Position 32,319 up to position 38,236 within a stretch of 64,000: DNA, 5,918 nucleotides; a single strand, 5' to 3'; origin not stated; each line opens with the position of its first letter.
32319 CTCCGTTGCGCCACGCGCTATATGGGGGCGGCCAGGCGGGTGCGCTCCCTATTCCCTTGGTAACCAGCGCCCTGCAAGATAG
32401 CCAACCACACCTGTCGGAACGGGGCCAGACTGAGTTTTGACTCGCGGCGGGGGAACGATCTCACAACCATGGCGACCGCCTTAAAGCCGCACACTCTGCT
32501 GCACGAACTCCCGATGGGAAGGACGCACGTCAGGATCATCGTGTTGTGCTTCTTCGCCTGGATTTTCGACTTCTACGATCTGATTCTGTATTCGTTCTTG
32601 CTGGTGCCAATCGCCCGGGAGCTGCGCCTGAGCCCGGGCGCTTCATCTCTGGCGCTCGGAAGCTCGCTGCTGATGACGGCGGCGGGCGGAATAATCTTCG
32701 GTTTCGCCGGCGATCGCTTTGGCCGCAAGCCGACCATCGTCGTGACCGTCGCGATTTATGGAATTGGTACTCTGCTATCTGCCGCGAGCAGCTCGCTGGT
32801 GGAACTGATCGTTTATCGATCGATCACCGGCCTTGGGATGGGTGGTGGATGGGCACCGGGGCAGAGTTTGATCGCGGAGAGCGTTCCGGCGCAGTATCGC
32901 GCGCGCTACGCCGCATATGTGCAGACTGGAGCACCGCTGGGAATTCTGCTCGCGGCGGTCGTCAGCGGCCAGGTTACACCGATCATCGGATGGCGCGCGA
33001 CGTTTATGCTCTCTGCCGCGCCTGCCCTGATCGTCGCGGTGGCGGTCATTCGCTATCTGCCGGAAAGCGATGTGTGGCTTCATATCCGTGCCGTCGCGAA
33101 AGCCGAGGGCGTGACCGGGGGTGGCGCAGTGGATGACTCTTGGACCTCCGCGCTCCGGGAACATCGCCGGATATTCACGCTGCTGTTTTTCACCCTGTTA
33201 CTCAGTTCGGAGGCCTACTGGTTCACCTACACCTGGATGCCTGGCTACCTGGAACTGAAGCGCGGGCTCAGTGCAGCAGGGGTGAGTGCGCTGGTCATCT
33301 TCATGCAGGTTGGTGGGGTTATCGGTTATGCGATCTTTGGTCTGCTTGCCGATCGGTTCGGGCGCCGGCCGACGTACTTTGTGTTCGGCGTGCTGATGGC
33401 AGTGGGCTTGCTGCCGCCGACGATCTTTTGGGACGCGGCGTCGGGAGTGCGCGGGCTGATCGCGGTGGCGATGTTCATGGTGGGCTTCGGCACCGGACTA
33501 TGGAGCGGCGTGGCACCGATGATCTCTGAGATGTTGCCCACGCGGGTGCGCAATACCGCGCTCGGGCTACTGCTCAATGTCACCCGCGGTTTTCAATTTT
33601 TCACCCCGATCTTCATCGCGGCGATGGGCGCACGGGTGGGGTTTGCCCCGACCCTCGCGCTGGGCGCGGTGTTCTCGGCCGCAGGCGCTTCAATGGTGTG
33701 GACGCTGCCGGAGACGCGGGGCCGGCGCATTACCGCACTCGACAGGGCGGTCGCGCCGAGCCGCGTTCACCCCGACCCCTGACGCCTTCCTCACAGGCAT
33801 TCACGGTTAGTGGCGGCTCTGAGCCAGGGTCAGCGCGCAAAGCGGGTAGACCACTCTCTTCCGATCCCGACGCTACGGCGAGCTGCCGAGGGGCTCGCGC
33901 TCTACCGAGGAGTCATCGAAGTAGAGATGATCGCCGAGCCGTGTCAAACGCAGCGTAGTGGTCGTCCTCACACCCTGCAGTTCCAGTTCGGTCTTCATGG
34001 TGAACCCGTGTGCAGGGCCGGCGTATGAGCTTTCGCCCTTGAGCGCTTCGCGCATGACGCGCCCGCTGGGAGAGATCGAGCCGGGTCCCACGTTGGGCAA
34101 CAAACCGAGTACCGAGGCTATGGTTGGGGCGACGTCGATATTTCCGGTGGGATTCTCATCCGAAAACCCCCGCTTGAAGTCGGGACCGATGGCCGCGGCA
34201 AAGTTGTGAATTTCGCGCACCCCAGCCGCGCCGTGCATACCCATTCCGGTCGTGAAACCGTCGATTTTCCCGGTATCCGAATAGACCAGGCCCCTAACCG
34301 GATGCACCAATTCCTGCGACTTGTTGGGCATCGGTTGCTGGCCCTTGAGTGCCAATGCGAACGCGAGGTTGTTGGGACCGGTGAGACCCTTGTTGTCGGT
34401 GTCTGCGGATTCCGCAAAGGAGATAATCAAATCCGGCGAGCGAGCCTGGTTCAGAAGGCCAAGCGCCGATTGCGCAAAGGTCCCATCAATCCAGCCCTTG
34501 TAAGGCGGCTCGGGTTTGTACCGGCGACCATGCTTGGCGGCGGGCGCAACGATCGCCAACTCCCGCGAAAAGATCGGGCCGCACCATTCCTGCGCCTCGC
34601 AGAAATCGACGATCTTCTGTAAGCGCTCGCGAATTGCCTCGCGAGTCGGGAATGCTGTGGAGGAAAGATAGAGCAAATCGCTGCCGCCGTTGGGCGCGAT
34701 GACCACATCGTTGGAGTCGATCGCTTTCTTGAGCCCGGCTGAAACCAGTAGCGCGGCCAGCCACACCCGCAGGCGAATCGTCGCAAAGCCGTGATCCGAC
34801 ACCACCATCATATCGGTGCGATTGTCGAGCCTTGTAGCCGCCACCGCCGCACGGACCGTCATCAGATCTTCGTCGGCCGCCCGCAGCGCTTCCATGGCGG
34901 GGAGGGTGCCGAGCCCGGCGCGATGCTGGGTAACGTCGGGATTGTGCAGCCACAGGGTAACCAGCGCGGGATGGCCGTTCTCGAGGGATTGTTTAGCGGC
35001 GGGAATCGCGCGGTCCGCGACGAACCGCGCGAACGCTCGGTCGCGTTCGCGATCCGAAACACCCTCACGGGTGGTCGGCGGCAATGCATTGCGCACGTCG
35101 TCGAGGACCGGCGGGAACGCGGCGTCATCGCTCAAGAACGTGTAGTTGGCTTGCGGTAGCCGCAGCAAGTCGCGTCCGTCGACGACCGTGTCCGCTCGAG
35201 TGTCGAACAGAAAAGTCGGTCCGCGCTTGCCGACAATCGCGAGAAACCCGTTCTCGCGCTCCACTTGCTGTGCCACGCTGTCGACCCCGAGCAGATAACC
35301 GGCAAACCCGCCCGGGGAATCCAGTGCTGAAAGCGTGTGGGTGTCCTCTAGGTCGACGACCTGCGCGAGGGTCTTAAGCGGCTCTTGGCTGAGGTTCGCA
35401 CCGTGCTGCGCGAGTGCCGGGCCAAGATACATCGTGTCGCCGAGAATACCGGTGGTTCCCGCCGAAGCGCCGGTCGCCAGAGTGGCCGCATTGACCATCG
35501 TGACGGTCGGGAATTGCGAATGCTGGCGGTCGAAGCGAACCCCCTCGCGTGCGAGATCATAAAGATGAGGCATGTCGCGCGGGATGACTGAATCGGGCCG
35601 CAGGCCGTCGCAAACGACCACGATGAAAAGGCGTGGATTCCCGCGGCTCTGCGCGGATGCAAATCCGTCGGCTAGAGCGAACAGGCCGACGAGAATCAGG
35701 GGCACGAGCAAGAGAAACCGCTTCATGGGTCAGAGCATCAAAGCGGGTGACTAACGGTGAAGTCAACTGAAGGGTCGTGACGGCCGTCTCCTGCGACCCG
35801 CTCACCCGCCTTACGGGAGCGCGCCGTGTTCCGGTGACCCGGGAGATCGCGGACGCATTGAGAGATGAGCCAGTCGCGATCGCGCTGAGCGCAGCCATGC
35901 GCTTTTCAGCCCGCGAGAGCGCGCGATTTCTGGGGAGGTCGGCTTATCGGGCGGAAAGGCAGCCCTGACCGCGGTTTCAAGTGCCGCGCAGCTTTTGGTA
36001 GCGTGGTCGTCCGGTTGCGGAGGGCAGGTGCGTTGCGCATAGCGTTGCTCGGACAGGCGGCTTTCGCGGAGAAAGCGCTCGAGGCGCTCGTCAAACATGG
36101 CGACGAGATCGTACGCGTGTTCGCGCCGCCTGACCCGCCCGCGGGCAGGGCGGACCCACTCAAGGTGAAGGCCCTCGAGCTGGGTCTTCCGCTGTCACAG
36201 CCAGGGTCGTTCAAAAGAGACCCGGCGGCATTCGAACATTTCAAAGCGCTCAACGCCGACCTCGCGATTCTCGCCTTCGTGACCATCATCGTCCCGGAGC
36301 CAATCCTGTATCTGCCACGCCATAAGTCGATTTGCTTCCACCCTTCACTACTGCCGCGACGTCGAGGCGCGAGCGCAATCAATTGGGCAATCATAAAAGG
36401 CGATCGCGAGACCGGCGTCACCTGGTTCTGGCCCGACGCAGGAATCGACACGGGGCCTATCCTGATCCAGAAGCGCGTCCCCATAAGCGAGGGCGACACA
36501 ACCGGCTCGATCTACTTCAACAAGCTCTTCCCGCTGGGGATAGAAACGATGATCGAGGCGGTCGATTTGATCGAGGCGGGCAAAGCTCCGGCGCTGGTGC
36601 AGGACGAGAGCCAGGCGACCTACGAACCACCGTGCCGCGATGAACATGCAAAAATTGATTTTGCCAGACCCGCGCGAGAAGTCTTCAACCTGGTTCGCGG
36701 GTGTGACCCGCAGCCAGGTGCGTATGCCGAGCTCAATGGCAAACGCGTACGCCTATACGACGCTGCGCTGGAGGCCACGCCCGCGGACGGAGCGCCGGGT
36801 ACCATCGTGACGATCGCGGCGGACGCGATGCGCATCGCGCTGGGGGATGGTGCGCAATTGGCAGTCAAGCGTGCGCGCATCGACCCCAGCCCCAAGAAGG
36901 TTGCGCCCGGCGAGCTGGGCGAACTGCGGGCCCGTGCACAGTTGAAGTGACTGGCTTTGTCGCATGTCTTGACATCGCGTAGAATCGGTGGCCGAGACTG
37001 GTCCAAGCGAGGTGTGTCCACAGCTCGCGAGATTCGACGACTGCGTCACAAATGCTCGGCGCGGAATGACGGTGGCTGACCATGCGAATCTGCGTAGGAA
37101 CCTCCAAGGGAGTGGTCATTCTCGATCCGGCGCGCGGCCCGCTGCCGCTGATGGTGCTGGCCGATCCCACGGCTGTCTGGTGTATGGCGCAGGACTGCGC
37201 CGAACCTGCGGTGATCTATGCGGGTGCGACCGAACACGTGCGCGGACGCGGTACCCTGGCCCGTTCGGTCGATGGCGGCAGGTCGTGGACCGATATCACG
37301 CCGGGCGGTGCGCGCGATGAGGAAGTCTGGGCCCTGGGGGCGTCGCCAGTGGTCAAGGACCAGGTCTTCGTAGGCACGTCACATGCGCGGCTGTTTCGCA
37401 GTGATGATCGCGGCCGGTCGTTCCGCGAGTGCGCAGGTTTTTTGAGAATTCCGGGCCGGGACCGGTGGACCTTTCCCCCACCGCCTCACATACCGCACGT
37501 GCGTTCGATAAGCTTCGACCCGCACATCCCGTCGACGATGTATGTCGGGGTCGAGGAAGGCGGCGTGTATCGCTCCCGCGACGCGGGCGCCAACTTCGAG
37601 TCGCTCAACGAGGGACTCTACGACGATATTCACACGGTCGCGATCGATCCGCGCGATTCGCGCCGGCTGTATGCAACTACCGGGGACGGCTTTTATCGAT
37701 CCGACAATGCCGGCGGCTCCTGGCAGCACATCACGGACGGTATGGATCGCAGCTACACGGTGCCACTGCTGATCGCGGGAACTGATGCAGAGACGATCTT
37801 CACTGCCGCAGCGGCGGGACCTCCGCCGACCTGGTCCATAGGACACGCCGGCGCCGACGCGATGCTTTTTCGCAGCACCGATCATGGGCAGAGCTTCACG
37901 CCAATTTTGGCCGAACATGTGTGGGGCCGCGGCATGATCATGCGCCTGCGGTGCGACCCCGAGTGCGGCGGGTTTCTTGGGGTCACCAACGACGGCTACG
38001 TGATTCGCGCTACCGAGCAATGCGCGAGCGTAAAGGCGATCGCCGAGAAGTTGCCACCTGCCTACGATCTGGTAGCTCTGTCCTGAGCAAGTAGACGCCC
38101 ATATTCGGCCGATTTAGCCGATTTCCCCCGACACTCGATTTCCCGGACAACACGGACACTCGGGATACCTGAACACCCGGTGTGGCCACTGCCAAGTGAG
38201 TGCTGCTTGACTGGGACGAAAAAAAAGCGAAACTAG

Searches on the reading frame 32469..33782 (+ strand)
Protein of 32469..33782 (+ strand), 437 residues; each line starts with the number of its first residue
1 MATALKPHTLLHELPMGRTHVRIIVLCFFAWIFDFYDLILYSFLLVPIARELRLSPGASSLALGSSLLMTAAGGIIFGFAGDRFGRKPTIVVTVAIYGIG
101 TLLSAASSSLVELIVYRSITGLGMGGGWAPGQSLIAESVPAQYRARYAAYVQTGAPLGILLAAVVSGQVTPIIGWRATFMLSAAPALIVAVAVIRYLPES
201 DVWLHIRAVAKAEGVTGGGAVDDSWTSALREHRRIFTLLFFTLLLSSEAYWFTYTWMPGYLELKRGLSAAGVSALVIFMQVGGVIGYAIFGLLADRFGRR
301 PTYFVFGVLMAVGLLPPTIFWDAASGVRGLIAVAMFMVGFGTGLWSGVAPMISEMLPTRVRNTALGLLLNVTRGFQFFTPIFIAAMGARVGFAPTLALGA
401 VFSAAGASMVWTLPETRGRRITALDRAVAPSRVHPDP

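Call 58: search_protein_families(library=pfam, proteins=[window:32469-33782:+], max_evalue=0.00001)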
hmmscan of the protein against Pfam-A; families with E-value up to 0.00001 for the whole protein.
window:32469-33782:+ (437 aa): 2 families
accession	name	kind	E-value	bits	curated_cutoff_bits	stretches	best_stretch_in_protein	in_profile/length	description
PF07690.21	MFS_1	-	4.3e-46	157.9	33.4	2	28-286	2-251/347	Major Facilitator Superfamily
PF00083.30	Sugar_tr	-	7e-32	111.3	22.3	2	60-208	49-202/452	Sugar (and other) transporter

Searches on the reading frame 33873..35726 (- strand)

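Call 58: search_protein_families(library=pfam, proteins=[window:33873-35726:-], max_evalue=0.00001)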
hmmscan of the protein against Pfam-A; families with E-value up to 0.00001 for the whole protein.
window:33873-35726:- (617 aa): 1 family
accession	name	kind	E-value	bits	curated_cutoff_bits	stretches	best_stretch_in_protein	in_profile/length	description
PF01663.27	Phosphodiest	-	1.7e-29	104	23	1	35-342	2-251/342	Type I phosphodiesterase / nucleotide pyrophosphatase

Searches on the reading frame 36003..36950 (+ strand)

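Call 59: search_protein_families(library=pfam, proteins=[window:36003-36950:+], max_evalue=0.00001)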
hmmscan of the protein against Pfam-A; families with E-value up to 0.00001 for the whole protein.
window:36003-36950:+ (315 aa): 2 families
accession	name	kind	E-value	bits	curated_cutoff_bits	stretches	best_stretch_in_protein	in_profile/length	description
PF00551.24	Formyl_trans_N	-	8.3e-29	101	26.1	1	12-171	2-166/181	Formyl transferase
PF02911.23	Formyl_trans_C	-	1.8e-16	60.6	21.1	1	213-291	4-82/100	Formyl transferase, C-terminal domain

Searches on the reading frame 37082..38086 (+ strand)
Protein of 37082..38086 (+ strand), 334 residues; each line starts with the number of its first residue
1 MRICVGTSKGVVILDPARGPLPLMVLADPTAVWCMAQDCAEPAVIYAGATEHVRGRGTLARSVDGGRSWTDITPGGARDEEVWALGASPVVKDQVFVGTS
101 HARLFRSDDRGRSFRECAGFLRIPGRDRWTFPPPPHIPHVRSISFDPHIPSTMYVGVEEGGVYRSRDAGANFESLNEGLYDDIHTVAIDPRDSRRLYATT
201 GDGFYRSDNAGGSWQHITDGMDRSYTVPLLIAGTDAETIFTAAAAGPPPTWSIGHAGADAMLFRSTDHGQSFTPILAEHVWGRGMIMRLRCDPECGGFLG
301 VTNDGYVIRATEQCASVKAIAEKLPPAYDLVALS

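Call 59: search_protein_families(library=pfam, proteins=[window:37082-38086:+], max_evalue=0.00001)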
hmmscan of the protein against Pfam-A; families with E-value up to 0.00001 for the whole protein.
window:37082-38086:+ (334 aa): 3 families
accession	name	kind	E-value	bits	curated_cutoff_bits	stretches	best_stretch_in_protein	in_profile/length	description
PF15902.12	Sortilin-Vps10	-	1.6e-14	54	33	1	162-277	3-114/446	Sortilin, neurotensin receptor 3,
PF02012.26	BNR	-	6.5e-09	34.9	27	0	263-273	1-11/12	BNR/Asp-box repeat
PF15899.11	BNR_6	-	1.3e-08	34.5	27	0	104-115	1-12/14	BNR-Asp box repeat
